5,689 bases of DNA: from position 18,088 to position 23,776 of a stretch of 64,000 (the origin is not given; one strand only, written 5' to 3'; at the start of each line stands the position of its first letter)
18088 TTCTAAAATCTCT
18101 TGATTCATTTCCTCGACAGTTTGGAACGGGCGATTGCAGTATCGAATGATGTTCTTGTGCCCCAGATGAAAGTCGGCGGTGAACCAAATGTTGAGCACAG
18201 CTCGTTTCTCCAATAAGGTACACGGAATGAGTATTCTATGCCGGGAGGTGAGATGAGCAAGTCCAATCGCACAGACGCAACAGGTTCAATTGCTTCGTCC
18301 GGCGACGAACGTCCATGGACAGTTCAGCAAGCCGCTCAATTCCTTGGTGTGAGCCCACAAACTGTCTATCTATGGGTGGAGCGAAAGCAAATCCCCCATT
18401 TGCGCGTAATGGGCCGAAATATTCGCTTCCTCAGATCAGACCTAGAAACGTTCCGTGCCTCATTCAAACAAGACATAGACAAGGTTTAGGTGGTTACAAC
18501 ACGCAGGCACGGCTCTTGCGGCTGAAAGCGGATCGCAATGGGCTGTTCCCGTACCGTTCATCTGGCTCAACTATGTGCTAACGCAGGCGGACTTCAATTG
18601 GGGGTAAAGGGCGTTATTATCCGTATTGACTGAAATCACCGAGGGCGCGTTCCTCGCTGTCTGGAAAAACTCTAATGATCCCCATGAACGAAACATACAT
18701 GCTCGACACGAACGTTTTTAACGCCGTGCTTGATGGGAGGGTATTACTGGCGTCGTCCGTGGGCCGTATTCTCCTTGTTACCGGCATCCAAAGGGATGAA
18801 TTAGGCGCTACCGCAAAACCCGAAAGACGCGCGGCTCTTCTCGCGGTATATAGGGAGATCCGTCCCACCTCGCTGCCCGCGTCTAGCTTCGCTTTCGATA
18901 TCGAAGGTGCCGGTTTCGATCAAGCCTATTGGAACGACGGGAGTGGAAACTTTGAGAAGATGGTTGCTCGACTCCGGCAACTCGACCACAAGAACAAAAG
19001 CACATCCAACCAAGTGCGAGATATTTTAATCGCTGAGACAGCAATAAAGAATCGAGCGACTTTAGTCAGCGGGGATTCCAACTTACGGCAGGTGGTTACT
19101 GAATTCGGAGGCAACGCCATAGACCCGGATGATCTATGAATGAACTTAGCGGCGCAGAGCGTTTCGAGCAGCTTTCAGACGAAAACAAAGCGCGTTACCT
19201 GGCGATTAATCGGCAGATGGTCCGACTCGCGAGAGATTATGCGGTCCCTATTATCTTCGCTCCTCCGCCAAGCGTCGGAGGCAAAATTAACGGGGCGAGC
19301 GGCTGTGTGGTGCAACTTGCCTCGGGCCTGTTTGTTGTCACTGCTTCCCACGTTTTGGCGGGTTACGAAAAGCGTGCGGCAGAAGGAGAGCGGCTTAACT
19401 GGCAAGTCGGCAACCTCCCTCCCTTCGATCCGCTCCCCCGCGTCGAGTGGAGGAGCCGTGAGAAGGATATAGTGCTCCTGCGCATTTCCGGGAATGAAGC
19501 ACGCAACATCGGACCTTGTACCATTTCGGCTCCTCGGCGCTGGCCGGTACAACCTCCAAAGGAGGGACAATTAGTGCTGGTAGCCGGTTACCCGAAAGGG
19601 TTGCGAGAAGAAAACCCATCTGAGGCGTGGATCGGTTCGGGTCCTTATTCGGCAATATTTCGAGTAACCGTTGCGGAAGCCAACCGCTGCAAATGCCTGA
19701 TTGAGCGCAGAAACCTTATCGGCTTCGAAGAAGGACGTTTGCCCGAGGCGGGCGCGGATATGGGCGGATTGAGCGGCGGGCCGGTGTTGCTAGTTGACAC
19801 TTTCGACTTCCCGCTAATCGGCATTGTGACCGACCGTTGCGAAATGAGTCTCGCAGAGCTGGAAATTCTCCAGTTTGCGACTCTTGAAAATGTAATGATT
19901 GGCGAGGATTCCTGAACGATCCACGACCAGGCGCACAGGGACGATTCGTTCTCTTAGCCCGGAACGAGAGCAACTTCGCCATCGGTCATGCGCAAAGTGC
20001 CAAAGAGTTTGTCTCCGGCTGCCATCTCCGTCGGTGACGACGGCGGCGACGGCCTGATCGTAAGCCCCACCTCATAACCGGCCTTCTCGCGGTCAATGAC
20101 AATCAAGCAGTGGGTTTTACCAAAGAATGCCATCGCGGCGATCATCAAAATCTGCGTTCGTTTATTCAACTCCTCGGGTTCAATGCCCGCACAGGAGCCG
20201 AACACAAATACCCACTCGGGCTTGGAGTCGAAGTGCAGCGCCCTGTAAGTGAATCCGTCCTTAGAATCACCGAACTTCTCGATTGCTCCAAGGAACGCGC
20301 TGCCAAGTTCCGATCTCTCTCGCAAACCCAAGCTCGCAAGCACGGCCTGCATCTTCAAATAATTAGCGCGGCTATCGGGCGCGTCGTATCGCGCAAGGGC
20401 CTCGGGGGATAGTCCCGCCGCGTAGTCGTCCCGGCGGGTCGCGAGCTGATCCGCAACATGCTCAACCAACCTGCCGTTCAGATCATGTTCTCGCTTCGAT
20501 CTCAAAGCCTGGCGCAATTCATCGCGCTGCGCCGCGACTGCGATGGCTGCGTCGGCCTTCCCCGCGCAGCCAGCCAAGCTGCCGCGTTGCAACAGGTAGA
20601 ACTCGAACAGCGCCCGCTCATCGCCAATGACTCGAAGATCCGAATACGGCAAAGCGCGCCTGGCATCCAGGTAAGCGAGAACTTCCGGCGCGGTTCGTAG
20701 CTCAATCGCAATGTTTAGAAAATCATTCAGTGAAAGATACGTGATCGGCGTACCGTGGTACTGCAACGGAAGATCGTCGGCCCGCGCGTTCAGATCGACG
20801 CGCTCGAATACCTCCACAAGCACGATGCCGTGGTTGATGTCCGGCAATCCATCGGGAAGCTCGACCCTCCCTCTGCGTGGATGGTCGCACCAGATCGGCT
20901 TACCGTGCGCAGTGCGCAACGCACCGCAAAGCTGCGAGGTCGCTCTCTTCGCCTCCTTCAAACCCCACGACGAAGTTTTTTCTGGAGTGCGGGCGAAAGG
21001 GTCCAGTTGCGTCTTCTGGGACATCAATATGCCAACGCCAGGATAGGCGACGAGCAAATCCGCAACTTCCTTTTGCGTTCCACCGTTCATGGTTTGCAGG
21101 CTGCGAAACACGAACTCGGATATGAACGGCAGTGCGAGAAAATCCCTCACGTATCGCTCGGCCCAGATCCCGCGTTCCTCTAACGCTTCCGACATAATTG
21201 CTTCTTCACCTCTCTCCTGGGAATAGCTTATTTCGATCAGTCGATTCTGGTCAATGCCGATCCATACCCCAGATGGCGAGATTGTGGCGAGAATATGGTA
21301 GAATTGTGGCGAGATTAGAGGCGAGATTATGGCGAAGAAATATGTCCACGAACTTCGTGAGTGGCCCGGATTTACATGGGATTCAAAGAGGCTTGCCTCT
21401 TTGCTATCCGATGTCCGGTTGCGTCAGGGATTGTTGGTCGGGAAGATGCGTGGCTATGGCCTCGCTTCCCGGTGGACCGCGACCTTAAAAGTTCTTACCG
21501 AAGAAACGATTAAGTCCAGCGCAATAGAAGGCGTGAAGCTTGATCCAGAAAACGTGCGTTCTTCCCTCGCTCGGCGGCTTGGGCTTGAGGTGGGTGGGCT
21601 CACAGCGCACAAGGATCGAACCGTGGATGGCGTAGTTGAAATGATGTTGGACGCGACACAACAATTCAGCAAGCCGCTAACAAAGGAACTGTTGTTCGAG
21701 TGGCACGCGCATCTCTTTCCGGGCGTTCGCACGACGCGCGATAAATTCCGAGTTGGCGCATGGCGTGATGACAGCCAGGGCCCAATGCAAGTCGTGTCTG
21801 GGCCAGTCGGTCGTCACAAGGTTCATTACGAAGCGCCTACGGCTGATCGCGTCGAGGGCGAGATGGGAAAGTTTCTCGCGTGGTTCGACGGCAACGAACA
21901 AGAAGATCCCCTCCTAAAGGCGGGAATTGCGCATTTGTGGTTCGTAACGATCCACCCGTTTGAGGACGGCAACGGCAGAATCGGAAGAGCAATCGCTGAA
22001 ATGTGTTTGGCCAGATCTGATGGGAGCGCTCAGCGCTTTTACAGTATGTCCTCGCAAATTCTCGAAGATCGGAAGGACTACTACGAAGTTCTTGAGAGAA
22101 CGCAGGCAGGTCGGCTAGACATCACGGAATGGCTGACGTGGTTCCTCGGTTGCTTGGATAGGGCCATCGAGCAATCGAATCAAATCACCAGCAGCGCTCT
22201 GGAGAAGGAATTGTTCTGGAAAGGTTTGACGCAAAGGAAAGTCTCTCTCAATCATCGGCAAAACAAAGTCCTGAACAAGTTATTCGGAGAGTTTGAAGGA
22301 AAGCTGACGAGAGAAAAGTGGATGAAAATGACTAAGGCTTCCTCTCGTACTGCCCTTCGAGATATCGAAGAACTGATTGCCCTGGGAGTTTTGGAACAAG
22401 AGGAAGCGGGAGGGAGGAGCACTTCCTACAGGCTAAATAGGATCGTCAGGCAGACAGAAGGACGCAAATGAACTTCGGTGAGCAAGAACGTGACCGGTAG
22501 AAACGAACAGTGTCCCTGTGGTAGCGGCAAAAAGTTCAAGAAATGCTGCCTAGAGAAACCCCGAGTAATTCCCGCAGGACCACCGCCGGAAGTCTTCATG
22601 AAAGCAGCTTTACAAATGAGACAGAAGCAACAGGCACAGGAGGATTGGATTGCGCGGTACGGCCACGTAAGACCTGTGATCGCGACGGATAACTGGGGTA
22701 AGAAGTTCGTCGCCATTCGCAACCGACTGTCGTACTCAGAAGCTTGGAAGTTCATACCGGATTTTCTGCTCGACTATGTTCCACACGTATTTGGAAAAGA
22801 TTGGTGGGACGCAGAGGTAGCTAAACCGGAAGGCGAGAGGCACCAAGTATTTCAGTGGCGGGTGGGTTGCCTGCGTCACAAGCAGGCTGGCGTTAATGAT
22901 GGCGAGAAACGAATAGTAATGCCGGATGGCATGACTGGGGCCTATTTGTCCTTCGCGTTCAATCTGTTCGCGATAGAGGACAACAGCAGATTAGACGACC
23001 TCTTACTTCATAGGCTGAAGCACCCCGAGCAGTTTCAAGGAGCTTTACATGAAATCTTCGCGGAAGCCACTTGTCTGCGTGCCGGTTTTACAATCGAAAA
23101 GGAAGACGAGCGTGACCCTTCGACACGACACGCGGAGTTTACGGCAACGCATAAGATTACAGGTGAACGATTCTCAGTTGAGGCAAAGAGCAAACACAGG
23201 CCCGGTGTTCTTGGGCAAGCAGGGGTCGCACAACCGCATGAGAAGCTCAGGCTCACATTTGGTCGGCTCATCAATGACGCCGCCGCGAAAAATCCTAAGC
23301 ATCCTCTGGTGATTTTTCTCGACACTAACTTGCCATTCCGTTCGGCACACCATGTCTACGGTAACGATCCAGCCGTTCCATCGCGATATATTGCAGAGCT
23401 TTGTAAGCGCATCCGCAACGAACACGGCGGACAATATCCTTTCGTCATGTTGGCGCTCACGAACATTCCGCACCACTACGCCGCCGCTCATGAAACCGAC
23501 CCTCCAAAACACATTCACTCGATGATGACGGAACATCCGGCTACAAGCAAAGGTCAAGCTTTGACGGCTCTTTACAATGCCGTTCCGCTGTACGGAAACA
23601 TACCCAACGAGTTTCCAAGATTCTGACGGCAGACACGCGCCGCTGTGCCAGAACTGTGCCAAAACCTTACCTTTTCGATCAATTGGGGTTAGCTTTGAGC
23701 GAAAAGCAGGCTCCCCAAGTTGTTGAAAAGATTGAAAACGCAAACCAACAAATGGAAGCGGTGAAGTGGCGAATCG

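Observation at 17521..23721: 6.1-kb seven-gene accessory cassette bracketed by ~87-nt direct repeats with a 30-nt identical core, no integrase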

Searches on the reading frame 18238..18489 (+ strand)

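Call 11: search_protein_families(library=pfam, proteins=[window:18238-18489:+], max_evalue=0.01)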
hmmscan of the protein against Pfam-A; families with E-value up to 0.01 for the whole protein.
window:18238-18489:+ (83 aa): 9 families
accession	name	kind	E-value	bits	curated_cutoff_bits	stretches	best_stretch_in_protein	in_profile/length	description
PF12728.13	HTH_17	-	2.6e-14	53.6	27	1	28-74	3-48/51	Helix-turn-helix domain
PF13384.12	HTH_23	-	4.5e-06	26.8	24.6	1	27-49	18-40/50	Homeodomain-like domain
PF13551.12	HTH_29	-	1.6e-05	25.3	28.1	1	27-49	12-35/64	Winged helix-turn helix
PF00376.29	MerR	-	3.2e-05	24.1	28.2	1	28-54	1-27/38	MerR family regulatory protein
PF06056.18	Terminase_5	-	0.0024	18.2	20.3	1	27-50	14-37/58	Putative ATPase subunit of terminase (gpP-like)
PF15943.11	YdaS_toxin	-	0.004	17.4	30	1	33-57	15-40/65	Bacterial toxin YdaS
PF14549.12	P22_Cro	-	0.004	17.3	30.2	1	29-56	12-37/60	DNA-binding transcriptional regulator Cro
PF02954.25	HTH_8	-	0.004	17.3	22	1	27-44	19-36/42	Bacterial regulatory protein, Fis family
PF13011.12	LZ_Tnp_IS481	-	0.0079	16.9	22.2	1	25-51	24-50/85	leucine-zipper of insertion element IS481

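Call 60: search_protein_families(library=padloc, proteins=[window:18238-18489:+], max_evalue=0.001)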
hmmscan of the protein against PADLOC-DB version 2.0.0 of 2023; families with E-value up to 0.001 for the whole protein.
window:18238-18489:+ (83 aa): 1 family
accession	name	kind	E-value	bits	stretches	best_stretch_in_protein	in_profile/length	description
PDLC04133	mad1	-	1.4e-08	32.9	1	23-73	2-51/60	mads_1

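Call 78: search_protein_families(library=ncbifam, proteins=[window:18238-18489:+], max_evalue=0.001)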
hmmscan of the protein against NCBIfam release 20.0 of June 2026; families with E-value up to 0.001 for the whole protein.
window:18238-18489:+ (83 aa): 4 families
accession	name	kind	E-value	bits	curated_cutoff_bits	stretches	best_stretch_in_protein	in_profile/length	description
TIGR01764.1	excise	domain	3.2e-12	46.6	28.8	1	28-72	3-46/49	excisionase family DNA-binding protein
NF047737.1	antiphage_MADS1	equivalog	4.4e-10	39.7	80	1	27-71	4-47/49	methylation-associated defense system helix-turn-helix domain-containing protein MAD1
NF033787.1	HTH_BldC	subfamily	6e-05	22.8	77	1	28-71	4-47/49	BldC family transcriptional regulator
NF046037.1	carphisopro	domain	9.8e-05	22.5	38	1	29-54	11-36/54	carph-isopro domain-containing protein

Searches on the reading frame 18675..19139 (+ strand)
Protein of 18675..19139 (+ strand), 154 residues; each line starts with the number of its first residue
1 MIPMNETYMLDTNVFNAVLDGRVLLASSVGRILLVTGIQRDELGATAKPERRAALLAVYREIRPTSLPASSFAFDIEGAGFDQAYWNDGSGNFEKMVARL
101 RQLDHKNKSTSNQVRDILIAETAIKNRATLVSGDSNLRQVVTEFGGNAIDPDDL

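Call 9: search_protein_families(library=pfam, proteins=[window:18675-19139:+], max_evalue=0.01)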
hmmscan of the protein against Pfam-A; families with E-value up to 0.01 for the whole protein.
window:18675-19139:+ (154 aa): 1 family
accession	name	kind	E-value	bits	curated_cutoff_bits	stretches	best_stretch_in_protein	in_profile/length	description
PF01850.27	PIN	-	5e-06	27.6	23.6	0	97-140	77-117/120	PIN domain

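Call 60: search_protein_families(library=padloc, proteins=[window:18675-19139:+], max_evalue=0.001)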
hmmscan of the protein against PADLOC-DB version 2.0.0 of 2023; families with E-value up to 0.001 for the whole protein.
window:18675-19139:+ (154 aa): 0 families

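Call 78: search_protein_families(library=ncbifam, proteins=[window:18675-19139:+], max_evalue=0.001)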
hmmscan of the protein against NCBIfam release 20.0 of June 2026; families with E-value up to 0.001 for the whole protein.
window:18675-19139:+ (154 aa): 1 family
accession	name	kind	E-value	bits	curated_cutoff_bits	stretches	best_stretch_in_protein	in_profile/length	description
TIGR00028.1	Mtu_PIN_fam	subfamily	0.00055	20.2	73.6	1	94-140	86-132/143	TA system VapC family ribonuclease toxin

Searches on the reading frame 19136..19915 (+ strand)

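Call 9: search_protein_families(library=pfam, proteins=[window:19136-19915:+], max_evalue=0.01)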
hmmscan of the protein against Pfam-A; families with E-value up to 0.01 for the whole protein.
window:19136-19915:+ (259 aa): 2 families
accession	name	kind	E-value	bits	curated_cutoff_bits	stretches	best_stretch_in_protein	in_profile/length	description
PF13365.12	Trypsin_2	-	1e-09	39.7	27.6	1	55-219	2-136/144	Trypsin-like peptidase domain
PF00089.32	Trypsin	-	0.00017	21.9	20.6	1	56-232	26-196/220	Trypsin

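Call 60: search_protein_families(library=padloc, proteins=[window:19136-19915:+], max_evalue=0.001)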
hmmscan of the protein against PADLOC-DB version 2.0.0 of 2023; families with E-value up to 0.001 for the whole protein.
window:19136-19915:+ (259 aa): 1 family
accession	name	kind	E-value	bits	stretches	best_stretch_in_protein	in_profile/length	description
PDLC03855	LmuA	-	1.3e-09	35.9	1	50-232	13-171/425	-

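Call 78: search_protein_families(library=ncbifam, proteins=[window:19136-19915:+], max_evalue=0.001)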
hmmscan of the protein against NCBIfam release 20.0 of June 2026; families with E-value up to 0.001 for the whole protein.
window:19136-19915:+ (259 aa): 0 families

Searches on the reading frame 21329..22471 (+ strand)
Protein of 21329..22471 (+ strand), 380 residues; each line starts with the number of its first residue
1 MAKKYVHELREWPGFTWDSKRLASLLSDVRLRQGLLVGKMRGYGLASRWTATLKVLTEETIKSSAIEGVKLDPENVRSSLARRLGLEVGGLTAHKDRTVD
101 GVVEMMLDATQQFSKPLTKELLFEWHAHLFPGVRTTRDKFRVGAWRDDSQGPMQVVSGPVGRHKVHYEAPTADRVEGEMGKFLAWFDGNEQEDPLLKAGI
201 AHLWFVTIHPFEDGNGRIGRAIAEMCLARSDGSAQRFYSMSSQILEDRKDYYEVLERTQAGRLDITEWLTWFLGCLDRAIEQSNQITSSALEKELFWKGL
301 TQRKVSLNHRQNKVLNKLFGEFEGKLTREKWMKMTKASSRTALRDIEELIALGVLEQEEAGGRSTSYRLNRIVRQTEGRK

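Call 9: search_protein_families(library=pfam, proteins=[window:21329-22471:+], max_evalue=0.01)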
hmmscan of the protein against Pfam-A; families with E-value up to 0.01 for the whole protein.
window:21329-22471:+ (380 aa): 2 families
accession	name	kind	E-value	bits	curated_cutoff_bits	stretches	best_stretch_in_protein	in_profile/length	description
PF13776.11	DUF4172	-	5.8e-28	97.4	25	1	5-86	1-82/82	Domain of unknown function (DUF4172)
PF02661.23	Fic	-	2.5e-19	70.3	24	1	116-227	1-93/93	Fic/DOC family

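Call 40: find_encoding_contigs(protein=window:21329-22471:+, flank=10000, max_places=10)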
Protein window:21329-22471:+ (380 aa): 1 contig read that carries it; 1 place shown.
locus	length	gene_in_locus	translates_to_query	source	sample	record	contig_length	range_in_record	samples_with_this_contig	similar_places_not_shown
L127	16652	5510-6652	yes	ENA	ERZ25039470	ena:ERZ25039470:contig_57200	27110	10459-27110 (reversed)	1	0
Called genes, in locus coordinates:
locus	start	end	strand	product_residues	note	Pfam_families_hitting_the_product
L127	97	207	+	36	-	-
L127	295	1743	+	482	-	PF01548:DEDD_Tnp_IS110, PF02371:Transposase_20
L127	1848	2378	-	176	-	PF00149:Metallophos (weak), PF12850:Metallophos_2 (weak)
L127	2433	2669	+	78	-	PF13551:HTH_29 (weak), PF13384:HTH_23 (weak), PF12728:HTH_17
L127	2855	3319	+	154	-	PF01850:PIN (faint)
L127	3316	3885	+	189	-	PF13365:Trypsin_2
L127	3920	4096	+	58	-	-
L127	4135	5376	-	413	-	-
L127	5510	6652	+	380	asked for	PF13776:DUF4172, PF02661:Fic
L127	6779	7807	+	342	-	-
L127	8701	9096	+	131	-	PF01243:PNPOx_N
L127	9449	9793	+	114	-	-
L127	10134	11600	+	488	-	PF05977:MFS_3 (weak), PF07690:MFS_1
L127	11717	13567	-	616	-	PF00270:DEAD, PF00271:Helicase_C, PF16124:RecQ_Zn_bind, PF00570:HRDC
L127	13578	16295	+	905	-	PF01564:Spermine_synth, PF00515:TPR_1 (faint), PF07719:TPR_2 (faint), PF13181:TPR_8 (faint), PF13428:TPR_14 (faint), PF13431:TPR_17 (faint)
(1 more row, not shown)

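Call 60: search_protein_families(library=padloc, proteins=[window:21329-22471:+], max_evalue=0.001)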
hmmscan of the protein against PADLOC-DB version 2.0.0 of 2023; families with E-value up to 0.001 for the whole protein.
window:21329-22471:+ (380 aa): 6 families
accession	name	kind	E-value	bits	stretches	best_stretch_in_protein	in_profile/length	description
PDLC03963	SoFic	-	4.8e-49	165.6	1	54-375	55-357/361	-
PDLC04966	PDC-S24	-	8.9e-19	65.7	1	111-269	227-379/497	-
PDLC04836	PDC-S04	-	1.9e-13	48.2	1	62-223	32-183/244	-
PDLC04837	PDC-S04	-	8.7e-12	42.8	1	111-223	79-179/234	-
PDLC04839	PDC-S04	-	1.3e-07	29.5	1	191-254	123-182/205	-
PDLC04840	PDC-S04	-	1.2e-06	26.4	1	193-224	140-171/227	-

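Call 78: search_protein_families(library=ncbifam, proteins=[window:21329-22471:+], max_evalue=0.001)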
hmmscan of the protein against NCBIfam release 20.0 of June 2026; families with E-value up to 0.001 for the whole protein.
window:21329-22471:+ (380 aa): 3 families
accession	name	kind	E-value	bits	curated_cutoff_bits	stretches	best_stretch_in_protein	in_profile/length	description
NF046030.1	ProtAdlyltaseSoFic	equivalog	5.6e-17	61.7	550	1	175-361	159-341/361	protein adenylyltransferase Fic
TIGR02613.1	mob_myst_B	hypoth_equivalog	6.6e-05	22.9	124.4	1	202-267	116-180/186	mobile mystery protein B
NF041381.1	XopAC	subfamily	0.00037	19.3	450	1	114-223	301-407/451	XopAC/AvrAC family type III secretion system effector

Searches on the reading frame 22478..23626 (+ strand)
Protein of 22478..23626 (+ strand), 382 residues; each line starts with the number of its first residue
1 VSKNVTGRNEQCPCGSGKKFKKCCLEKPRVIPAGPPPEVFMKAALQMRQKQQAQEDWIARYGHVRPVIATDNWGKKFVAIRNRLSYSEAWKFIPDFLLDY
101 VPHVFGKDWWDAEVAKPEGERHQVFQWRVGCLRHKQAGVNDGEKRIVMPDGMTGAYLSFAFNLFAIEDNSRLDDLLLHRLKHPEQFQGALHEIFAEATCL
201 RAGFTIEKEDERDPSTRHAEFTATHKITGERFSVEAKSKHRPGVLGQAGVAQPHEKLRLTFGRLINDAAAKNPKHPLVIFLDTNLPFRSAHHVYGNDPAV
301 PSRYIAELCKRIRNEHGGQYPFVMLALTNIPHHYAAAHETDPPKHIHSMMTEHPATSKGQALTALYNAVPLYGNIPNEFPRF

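Call 9: search_protein_families(library=pfam, proteins=[window:22478-23626:+], max_evalue=0.01)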
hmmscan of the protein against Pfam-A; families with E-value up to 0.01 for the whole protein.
window:22478-23626:+ (382 aa): 1 family
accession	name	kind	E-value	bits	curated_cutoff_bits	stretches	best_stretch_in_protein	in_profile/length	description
PF02810.21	SEC-C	-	9.8e-10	38.5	20.4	1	8-25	1-18/19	SEC-C motif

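Call 60: search_protein_families(library=padloc, proteins=[window:22478-23626:+], max_evalue=0.001)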
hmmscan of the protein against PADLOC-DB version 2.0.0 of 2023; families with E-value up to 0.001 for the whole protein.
window:22478-23626:+ (382 aa): 5 families
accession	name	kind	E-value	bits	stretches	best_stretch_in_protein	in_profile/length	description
PDLC00833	E1-E2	-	1.1e-06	26.3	1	2-29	168-195/222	E1-E2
PDLC00872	E2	-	6.5e-06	23.8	1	3-31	165-193/216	E2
PDLC04917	PDC-S12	-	1.2e-05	23.3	1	3-25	195-217/218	-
PDLC00865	E2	-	1.5e-05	22.5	1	6-45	170-209/219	E2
PDLC00871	E2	-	0.00015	19.6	1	4-49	169-213/241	E2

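Call 78: search_protein_families(library=ncbifam, proteins=[window:22478-23626:+], max_evalue=0.001)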
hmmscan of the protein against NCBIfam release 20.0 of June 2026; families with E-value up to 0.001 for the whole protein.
window:22478-23626:+ (382 aa): 6 families
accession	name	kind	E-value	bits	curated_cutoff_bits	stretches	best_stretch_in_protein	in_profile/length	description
NF004088.0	PRK05590.1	equivalog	1.7e-06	28.5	140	1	3-25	142-164/166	hypothetical protein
NF002449.0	PRK01617.1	equivalog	3.3e-06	27.5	141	1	4-24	132-152/154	hypothetical protein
TIGR04102.1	SWIM_PBPRA1643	hypoth_equivalog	6.1e-06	26.6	68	1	4-24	87-107/108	PBPRA1643 family SWIM/SEC-C metal-binding motif protein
NF007704.0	PRK10396.1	equivalog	6.8e-06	26.2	149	1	4-25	199-220/221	hypothetical protein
NF001213.0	PRK00183.1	equivalog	4.5e-05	23.5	158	1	6-25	134-153/157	hypothetical protein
NF002592.0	PRK02250.1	equivalog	0.00012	22.2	158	1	4-24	146-166/167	hypothetical protein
